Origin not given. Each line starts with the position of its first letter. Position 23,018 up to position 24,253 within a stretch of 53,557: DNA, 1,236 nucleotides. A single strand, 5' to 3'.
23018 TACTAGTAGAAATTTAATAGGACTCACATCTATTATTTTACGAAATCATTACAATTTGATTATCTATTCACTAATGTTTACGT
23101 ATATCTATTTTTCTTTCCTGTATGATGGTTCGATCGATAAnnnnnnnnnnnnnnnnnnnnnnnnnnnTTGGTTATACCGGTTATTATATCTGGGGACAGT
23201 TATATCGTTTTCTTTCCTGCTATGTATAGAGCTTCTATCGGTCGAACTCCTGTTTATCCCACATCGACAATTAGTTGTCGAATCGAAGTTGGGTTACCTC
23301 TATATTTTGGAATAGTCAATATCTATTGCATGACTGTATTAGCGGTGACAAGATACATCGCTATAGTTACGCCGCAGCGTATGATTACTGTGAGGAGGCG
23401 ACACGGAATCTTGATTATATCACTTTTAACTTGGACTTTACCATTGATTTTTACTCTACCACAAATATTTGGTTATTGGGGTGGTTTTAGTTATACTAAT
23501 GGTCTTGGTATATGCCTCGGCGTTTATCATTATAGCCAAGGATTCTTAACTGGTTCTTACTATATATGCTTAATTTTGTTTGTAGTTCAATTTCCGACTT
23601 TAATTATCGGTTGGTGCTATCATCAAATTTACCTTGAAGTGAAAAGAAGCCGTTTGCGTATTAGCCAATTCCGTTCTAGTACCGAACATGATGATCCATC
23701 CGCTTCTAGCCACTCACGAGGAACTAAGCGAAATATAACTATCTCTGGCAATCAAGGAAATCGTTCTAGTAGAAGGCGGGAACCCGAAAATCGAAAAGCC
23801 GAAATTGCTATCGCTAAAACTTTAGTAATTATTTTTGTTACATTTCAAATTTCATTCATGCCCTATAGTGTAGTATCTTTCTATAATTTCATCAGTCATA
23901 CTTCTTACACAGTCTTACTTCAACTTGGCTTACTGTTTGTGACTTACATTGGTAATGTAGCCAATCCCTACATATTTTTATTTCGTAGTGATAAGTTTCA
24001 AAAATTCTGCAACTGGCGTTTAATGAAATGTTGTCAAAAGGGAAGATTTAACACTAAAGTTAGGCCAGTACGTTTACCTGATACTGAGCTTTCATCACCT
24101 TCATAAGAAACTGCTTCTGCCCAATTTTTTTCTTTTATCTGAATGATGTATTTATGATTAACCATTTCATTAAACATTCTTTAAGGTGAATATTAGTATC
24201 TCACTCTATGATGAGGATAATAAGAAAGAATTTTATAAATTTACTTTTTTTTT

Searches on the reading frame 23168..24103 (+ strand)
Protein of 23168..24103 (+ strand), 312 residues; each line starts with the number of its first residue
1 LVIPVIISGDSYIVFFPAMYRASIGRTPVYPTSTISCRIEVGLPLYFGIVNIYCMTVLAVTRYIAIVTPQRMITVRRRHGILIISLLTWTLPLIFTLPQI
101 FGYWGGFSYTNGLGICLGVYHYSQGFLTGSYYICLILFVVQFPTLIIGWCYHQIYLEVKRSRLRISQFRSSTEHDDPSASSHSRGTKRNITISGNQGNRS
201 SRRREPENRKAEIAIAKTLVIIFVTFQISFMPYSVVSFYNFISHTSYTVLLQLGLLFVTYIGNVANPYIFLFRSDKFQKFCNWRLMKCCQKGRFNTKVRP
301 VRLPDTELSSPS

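Call 40: list_cluster_members(proteins=[P0001, window:23168-24103:+, window:14837-15697:+])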
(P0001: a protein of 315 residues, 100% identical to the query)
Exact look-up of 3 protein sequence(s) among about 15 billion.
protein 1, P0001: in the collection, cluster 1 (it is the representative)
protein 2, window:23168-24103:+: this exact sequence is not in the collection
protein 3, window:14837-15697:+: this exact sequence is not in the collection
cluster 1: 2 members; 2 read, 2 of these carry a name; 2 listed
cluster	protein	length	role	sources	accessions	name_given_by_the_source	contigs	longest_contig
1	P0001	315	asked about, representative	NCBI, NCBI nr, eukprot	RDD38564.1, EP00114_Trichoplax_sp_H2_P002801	G-protein coupled receptor moody [Trichoplax sp. H2] | RDD38564.1 G-protein coupled receptor moody [Trichoplax sp. H2]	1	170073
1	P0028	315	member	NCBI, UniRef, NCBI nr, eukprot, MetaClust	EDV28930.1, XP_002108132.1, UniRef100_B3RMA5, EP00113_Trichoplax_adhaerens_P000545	uncharacterized protein TRIADDRAFT_52294 [Trichoplax adhaerens] | G-protein coupled receptors family 1 profile domain-containing protein n=1 Tax=Trichoplax ... | hypothetical protein TRIADDRAFT_52294 [Trichoplax adhaerens]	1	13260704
